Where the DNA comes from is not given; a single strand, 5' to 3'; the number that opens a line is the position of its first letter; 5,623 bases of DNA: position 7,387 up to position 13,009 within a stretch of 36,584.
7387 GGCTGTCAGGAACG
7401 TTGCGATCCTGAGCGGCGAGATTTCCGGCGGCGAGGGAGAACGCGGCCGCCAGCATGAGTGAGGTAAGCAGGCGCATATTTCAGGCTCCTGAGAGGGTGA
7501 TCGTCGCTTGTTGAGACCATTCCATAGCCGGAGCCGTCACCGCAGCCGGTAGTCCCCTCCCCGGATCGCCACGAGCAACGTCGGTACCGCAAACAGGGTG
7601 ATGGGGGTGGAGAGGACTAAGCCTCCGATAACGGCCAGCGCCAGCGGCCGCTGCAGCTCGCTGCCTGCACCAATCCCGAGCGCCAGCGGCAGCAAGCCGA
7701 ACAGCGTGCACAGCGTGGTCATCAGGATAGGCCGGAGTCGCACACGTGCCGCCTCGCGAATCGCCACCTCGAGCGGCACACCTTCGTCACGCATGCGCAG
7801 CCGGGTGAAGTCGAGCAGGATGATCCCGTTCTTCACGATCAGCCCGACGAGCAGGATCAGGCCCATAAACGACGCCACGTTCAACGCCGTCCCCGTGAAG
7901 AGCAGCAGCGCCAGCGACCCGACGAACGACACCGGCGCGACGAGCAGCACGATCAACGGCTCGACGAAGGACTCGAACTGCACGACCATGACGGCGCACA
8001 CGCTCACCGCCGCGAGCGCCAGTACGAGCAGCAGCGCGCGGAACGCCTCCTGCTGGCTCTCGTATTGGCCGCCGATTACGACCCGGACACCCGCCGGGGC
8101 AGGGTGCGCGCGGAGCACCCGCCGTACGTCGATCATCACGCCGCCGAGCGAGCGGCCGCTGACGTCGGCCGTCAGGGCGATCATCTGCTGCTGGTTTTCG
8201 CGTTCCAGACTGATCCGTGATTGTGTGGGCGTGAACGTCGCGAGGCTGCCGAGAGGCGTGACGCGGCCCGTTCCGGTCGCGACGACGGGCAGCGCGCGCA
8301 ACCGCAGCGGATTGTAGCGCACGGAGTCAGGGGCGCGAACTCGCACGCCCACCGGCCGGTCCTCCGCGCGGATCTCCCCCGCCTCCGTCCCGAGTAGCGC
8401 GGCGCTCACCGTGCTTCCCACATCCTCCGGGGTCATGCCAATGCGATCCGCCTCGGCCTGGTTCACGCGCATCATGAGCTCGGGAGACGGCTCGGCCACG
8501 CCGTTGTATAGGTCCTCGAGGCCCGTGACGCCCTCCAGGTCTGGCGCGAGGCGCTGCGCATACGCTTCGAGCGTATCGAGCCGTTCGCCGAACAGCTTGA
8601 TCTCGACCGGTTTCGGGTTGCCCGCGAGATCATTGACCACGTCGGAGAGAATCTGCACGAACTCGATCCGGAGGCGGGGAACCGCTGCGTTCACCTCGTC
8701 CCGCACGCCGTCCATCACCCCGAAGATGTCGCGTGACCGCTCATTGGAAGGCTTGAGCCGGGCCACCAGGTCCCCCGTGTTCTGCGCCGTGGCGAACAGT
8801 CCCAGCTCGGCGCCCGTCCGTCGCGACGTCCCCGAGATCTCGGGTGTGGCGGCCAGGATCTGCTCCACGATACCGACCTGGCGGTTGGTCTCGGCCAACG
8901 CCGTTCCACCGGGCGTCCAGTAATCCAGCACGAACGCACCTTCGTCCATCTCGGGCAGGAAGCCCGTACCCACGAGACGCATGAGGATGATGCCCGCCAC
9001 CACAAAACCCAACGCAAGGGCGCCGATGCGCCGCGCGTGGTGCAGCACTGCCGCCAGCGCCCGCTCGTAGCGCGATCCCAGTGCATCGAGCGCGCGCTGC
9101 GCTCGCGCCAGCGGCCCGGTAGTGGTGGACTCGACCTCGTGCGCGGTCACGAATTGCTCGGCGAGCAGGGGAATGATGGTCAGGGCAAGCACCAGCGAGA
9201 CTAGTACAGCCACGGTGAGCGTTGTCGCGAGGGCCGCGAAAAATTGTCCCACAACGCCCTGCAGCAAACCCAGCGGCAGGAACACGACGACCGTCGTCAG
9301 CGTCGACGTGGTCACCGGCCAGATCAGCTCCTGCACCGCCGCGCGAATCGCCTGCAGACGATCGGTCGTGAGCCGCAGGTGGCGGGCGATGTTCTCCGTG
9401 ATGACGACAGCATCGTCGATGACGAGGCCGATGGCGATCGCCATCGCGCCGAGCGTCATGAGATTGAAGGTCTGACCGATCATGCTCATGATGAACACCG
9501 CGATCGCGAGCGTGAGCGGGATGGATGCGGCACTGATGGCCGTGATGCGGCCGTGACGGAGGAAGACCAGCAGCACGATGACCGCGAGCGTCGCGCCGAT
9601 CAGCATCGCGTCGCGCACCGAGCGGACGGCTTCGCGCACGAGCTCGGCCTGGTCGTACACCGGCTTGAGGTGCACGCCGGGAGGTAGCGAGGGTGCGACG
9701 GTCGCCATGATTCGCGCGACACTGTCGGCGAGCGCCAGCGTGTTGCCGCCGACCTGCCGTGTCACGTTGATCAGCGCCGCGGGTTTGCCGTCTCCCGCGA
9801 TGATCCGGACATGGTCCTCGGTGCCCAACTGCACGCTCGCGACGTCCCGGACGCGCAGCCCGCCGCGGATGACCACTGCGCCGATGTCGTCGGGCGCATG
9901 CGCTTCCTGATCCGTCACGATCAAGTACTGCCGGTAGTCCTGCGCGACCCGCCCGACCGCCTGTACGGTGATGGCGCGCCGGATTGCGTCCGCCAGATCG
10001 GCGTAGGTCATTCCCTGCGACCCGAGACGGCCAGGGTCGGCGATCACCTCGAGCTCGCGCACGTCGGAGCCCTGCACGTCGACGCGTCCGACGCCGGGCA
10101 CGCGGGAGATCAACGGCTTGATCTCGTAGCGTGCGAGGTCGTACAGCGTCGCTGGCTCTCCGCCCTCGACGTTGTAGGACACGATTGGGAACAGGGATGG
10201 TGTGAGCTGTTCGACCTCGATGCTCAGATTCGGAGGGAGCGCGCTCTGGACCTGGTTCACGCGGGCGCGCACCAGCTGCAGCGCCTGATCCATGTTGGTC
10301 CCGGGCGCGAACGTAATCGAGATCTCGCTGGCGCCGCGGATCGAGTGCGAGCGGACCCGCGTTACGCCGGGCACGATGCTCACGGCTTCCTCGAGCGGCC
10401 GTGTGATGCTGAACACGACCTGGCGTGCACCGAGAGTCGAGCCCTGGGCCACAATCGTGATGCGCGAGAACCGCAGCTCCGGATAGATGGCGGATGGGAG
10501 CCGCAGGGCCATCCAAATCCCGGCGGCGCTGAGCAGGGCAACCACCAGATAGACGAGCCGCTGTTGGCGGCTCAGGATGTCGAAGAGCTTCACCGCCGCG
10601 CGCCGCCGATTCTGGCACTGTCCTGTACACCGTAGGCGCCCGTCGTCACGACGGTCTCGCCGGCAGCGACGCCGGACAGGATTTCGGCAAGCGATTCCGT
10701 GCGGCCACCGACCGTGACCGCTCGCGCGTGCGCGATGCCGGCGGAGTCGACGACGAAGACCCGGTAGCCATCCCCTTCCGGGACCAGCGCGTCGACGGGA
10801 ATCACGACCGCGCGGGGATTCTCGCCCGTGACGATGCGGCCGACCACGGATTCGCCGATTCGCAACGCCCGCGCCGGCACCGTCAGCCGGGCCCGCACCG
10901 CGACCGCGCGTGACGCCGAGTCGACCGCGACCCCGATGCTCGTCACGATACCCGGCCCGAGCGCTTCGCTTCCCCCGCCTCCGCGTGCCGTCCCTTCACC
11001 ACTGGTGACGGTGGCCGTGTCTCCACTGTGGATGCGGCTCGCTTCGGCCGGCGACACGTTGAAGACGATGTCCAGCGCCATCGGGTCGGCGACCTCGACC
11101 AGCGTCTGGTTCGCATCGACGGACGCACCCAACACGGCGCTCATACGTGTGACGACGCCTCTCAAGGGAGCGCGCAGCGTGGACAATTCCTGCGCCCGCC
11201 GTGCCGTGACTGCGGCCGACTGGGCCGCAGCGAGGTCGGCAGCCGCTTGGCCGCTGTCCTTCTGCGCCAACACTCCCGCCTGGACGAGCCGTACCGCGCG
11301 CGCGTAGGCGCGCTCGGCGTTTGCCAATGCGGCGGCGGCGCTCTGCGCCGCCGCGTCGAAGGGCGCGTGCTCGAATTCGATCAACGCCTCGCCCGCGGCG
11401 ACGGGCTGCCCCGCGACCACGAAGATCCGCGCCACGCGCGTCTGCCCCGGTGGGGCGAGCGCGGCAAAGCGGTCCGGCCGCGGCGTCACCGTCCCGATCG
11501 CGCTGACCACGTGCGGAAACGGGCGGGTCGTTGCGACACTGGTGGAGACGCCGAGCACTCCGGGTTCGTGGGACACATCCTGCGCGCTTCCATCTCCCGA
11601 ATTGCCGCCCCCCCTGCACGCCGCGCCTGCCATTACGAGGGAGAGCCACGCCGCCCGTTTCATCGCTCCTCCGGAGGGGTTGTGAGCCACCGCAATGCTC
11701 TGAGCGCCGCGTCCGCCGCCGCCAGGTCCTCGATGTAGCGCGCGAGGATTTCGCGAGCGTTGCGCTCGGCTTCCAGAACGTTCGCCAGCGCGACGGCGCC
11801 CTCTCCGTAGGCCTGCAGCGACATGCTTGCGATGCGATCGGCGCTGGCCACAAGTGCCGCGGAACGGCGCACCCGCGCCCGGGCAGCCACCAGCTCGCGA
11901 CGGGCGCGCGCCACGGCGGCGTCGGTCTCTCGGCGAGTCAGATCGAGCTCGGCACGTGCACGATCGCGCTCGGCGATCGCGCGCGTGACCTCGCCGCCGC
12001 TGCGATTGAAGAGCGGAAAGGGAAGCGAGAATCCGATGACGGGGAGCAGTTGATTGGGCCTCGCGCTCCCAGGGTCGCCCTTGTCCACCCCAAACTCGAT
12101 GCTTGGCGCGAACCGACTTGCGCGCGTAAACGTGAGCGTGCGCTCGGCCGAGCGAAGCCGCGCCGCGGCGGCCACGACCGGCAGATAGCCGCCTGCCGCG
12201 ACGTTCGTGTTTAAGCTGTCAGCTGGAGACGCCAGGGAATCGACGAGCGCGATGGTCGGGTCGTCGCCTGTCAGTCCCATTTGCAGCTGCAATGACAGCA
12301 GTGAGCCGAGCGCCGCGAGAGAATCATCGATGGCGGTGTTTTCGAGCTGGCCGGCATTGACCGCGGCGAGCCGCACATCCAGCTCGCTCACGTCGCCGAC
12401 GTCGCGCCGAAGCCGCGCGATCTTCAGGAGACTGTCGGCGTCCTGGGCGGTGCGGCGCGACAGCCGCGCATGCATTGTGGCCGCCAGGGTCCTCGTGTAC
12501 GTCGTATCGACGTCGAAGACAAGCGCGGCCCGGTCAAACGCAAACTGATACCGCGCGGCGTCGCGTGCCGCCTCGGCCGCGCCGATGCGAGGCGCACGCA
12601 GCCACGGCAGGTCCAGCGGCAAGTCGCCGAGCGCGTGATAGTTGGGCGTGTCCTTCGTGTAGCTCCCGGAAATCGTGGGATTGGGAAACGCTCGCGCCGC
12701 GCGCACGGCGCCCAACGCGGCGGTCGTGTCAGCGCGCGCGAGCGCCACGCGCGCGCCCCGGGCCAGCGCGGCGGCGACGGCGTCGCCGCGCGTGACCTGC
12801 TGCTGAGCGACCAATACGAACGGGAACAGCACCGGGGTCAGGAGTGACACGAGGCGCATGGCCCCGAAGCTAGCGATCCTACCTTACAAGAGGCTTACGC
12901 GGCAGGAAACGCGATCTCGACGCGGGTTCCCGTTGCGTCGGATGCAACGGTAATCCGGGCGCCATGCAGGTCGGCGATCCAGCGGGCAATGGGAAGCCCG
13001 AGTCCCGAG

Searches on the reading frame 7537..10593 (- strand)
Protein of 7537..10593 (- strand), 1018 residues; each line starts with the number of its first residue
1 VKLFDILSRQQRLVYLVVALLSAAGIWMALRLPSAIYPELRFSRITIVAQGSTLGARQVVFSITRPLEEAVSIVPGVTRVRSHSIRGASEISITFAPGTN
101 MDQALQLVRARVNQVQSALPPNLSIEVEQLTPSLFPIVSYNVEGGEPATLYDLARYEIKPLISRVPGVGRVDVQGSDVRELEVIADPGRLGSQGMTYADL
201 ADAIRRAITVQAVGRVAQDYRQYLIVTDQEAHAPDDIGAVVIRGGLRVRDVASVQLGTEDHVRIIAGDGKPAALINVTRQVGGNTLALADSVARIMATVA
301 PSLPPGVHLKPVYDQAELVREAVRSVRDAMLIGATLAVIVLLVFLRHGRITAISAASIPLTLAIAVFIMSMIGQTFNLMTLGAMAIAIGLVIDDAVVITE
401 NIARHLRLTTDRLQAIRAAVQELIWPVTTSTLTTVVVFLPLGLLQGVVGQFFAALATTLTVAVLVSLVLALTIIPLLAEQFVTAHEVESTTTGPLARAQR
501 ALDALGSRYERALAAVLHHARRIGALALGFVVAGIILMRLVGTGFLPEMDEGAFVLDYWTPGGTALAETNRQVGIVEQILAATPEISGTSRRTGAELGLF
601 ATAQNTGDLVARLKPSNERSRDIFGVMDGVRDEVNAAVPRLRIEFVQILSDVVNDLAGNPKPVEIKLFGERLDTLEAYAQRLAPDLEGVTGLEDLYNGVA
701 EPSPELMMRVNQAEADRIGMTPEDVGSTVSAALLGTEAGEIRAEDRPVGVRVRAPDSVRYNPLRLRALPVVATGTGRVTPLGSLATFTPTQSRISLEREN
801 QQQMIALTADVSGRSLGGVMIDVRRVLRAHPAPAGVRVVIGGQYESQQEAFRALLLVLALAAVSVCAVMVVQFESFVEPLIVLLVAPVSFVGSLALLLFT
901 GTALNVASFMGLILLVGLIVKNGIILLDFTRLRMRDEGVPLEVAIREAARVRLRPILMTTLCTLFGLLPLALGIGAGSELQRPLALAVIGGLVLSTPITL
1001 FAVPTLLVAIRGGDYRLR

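Call 19: search_protein_families(library=pfam, proteins=[window:7537-10593:-], max_evalue=0.00001)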
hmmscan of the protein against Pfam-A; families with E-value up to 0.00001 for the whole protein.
window:7537-10593:- (1018 aa): 2 families
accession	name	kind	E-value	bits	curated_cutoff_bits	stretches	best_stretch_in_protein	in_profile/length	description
PF00873.25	ACR_tran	-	2.1e-230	767.8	28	1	10-1010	7-1020/1021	AcrB/AcrD/AcrF family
PF02355.23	SecD_SecF_C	-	4.8e-09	36.3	20.5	0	329-477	34-186/189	Protein export membrane protein SecD/SecF, C-terminal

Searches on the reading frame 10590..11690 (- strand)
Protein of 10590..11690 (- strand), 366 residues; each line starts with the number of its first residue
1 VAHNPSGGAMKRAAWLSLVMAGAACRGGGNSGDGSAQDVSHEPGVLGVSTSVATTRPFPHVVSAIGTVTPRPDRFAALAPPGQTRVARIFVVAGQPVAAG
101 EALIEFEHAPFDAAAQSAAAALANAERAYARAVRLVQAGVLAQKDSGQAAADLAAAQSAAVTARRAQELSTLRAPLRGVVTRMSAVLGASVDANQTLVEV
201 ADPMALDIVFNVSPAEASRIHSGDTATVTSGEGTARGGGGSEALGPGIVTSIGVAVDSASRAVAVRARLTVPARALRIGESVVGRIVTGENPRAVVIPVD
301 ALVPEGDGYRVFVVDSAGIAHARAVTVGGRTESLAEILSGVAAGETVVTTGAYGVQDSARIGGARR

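Call 19: search_protein_families(library=pfam, proteins=[window:10590-11690:-], max_evalue=0.00001)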
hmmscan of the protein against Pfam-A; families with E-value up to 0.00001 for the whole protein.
window:10590-11690:- (366 aa): 2 families
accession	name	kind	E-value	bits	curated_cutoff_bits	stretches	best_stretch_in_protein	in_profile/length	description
PF16576.10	HlyD_D23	-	3.6e-17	62.8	30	1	60-279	4-211/214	Barrel-sandwich domain of CusB or HlyD membrane-fusion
PF13437.12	HlyD_3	-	1.2e-11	45.7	22.2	1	171-279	1-106/106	HlyD family secretion protein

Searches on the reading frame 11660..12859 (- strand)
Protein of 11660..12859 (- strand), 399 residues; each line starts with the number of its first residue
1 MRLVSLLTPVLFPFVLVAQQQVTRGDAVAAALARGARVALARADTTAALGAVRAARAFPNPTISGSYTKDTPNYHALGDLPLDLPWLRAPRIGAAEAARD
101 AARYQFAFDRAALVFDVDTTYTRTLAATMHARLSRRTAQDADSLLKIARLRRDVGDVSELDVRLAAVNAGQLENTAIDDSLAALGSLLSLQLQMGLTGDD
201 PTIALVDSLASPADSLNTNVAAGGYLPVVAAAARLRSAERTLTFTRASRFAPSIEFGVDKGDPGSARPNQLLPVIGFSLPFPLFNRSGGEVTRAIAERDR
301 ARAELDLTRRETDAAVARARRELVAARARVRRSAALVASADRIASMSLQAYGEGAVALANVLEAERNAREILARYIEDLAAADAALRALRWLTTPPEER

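Call 19: search_protein_families(library=pfam, proteins=[window:11660-12859:-], max_evalue=0.00001)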
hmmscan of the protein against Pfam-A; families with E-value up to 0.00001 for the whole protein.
window:11660-12859:- (399 aa): 1 family
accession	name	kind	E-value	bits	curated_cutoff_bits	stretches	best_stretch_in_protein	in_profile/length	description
PF02321.23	OEP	-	9.8e-31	107.4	22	2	230-390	17-183/187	Outer membrane efflux protein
